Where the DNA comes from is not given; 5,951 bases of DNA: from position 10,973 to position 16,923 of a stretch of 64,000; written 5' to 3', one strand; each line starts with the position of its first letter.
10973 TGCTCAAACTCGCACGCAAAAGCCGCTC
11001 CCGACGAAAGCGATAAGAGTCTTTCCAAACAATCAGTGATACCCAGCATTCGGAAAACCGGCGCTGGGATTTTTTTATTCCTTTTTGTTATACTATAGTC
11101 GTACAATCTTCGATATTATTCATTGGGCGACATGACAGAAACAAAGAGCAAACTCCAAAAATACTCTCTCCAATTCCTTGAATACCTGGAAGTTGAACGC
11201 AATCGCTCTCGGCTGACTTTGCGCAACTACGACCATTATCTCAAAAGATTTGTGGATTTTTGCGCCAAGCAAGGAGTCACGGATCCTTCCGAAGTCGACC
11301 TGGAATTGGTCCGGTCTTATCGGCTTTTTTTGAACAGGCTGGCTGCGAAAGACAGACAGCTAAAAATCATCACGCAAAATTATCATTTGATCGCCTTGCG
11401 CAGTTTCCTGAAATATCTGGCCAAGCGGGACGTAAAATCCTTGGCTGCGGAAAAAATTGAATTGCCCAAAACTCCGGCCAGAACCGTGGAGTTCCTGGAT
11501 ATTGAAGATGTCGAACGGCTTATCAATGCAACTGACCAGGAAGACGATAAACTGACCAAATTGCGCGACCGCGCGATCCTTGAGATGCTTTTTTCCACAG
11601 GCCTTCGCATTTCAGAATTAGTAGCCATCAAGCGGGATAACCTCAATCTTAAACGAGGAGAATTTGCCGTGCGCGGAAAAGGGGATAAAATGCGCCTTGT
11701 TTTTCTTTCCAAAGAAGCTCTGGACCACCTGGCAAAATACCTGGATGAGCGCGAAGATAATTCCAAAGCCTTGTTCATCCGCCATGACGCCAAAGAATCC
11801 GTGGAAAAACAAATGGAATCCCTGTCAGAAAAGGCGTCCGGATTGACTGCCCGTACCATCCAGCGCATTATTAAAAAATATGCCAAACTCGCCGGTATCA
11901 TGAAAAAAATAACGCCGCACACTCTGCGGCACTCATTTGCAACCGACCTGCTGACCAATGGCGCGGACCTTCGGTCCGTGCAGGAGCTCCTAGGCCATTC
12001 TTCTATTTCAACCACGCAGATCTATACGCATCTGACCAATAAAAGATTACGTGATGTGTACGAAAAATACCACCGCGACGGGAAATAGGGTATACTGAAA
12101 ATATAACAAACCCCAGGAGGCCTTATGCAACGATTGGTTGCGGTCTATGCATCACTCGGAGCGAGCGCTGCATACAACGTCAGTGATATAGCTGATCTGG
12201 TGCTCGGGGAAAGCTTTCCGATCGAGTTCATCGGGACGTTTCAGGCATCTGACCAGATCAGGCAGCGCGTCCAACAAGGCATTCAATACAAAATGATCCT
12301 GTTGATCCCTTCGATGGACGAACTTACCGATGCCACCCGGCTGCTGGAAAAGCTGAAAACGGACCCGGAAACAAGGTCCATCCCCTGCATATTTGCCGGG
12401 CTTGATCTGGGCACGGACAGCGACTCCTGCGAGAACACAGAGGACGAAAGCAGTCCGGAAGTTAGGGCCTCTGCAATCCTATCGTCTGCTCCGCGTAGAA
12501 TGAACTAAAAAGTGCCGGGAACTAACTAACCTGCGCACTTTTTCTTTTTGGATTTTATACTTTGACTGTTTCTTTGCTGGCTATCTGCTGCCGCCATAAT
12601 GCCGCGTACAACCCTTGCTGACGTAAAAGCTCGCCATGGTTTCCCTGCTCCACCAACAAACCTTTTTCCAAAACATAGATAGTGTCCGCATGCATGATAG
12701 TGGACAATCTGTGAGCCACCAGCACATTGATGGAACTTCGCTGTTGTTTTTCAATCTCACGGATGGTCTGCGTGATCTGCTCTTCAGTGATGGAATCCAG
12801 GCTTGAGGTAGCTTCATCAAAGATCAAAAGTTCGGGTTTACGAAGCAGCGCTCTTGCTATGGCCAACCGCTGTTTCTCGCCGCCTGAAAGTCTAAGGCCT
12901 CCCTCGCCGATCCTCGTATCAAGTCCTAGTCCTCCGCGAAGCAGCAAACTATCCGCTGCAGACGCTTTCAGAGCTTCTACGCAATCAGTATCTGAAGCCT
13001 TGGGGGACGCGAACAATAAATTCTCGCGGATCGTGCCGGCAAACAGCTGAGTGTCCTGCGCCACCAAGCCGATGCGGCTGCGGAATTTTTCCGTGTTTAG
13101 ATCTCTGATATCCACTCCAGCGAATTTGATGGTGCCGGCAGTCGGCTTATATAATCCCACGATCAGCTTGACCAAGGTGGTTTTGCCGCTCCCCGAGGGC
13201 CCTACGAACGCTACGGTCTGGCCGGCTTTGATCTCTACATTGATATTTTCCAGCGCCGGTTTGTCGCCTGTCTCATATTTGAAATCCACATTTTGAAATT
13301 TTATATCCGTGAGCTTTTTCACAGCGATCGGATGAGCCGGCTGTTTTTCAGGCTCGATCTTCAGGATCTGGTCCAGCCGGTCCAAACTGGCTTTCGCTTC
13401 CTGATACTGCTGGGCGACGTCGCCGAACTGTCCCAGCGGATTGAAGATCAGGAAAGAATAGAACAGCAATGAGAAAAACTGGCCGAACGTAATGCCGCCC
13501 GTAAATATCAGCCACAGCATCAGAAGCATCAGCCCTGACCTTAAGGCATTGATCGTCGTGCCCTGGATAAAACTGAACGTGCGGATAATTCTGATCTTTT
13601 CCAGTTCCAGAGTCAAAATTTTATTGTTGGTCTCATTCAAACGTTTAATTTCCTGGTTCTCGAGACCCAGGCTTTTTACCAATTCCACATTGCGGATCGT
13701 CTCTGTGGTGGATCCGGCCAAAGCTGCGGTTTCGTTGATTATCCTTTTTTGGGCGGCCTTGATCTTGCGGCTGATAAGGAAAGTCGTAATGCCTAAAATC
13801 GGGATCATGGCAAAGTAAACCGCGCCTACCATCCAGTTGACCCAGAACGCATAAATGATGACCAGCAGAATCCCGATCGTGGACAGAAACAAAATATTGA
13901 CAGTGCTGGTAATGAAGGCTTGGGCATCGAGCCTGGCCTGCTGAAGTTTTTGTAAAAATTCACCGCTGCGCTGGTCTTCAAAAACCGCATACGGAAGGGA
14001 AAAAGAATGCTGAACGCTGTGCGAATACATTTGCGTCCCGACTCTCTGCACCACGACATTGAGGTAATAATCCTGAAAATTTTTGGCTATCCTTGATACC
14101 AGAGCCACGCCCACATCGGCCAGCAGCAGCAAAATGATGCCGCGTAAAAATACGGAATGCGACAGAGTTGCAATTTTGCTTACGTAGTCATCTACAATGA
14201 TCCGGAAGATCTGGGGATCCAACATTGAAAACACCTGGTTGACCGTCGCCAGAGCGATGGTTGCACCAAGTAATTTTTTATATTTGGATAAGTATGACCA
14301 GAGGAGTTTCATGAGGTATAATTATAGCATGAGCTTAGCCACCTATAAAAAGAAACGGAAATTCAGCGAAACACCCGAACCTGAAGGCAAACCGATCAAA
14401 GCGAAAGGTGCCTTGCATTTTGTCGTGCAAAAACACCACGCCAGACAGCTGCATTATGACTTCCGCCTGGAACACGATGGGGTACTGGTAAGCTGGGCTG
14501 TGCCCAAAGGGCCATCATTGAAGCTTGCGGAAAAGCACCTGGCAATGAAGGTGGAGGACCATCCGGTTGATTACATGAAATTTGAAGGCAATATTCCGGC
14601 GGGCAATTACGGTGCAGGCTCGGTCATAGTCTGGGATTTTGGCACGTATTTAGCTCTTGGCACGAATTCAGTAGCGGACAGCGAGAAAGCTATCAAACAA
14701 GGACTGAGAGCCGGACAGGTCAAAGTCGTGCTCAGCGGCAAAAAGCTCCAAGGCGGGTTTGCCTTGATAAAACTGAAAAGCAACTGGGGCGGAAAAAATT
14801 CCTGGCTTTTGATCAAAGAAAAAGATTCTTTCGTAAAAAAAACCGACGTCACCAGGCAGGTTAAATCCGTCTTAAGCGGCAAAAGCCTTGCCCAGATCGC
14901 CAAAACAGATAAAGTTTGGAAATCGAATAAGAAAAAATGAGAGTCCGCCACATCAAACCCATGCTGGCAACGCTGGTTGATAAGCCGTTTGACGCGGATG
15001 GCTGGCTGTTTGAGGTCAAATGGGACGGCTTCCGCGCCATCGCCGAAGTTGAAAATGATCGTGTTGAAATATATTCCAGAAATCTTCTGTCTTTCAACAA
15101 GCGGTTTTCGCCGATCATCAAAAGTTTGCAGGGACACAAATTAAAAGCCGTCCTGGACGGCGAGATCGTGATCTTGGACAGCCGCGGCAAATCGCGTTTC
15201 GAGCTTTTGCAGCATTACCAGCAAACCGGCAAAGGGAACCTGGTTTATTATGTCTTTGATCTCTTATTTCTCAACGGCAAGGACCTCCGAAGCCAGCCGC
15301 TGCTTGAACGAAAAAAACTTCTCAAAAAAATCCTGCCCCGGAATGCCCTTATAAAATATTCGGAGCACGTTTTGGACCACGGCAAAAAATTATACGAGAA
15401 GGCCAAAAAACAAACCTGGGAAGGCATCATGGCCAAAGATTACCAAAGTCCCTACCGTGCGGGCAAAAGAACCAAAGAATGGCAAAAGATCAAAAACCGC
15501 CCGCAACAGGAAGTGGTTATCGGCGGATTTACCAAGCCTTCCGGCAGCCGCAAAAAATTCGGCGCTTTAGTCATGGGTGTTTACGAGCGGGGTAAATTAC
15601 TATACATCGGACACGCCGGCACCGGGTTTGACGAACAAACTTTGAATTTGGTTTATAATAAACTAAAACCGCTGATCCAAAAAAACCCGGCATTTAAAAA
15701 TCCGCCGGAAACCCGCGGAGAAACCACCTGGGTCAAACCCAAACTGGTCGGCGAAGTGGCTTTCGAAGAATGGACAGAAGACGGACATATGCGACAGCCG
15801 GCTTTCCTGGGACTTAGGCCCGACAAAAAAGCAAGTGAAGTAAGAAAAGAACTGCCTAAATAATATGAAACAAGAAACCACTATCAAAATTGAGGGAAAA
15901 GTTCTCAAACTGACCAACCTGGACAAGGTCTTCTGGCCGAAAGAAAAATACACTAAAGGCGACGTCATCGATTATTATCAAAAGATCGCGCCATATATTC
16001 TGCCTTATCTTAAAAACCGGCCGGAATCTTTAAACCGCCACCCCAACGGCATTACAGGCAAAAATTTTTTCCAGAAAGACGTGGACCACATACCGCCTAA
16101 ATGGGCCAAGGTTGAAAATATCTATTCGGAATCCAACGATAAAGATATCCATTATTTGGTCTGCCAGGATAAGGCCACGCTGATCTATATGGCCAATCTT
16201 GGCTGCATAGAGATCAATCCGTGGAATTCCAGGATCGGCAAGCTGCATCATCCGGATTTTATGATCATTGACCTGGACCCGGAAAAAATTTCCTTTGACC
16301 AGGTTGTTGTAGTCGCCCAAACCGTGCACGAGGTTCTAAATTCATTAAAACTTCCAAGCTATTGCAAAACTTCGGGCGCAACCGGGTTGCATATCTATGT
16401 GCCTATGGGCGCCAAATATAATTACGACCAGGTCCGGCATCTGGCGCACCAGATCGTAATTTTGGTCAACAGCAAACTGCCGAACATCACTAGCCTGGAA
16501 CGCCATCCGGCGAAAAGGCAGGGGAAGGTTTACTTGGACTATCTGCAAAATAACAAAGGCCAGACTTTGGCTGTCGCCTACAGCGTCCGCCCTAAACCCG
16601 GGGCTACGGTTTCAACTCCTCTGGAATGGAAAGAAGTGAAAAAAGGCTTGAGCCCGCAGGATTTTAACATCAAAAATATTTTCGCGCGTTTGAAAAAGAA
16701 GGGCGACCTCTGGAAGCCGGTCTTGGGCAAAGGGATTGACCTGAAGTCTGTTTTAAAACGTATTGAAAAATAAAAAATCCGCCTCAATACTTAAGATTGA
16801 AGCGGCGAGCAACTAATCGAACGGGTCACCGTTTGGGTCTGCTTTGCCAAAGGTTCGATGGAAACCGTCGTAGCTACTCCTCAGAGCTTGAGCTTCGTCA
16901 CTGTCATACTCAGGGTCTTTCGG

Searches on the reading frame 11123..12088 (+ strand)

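Call 65: search_protein_families(library=pfam, proteins=[window:11123-12088:+], max_evalue=0.001)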
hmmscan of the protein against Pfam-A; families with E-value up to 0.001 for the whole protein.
window:11123-12088:+ (321 aa): 4 families
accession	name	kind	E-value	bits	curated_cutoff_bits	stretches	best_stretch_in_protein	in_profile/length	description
PF00589.27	Phage_integrase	-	1.2e-46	159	27.1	1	124-307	2-171/172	Phage integrase family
PF02899.23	Phage_int_SAM_1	-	1.9e-12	47.7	22.3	1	17-102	3-82/83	Phage integrase, N-terminal SAM-like domain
PF13102.12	Phage_int_SAM_5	-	2.3e-07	31.5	22.3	1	23-103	11-86/98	Phage integrase SAM-like domain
PF13495.12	Phage_int_SAM_4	-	2.5e-07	31.4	27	1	17-105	4-84/85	Phage integrase, N-terminal SAM-like domain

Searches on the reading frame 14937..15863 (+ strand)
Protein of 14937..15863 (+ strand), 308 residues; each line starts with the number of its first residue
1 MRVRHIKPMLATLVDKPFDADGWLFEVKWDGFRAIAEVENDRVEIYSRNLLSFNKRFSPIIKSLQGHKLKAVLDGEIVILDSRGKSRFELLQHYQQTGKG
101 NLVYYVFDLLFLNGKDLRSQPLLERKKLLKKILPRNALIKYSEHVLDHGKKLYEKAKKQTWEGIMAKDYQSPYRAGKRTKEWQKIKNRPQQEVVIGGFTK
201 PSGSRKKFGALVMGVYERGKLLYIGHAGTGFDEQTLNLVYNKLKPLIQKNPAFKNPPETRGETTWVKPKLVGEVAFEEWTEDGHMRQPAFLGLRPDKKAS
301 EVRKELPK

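Call 65: search_protein_families(library=pfam, proteins=[window:14937-15863:+], max_evalue=0.001)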
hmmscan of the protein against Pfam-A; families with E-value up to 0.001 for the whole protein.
window:14937-15863:+ (308 aa): 3 families
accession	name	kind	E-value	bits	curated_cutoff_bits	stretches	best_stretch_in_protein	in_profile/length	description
PF01068.26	DNA_ligase_A_M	-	1.4e-35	123.3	26.2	1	8-186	1-204/204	ATP dependent DNA ligase domain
PF04679.21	DNA_ligase_A_C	-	9.3e-31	106.5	27.5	1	205-297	2-94/94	ATP dependent DNA ligase C terminal region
PF01331.24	mRNA_cap_enzyme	-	0.00013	22.3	29.6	1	28-162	23-150/194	mRNA capping enzyme, catalytic domain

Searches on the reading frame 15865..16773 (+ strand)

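Call 65: search_protein_families(library=pfam, proteins=[window:15865-16773:+], max_evalue=0.001)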
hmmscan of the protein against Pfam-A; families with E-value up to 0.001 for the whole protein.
window:15865-16773:+ (302 aa): 1 family
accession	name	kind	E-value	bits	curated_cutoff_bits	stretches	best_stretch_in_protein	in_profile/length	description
PF21686.3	LigD_Prim-Pol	-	3.9e-94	315.4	27.4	1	30-283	1-254/254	LigD, primase-polymerase domain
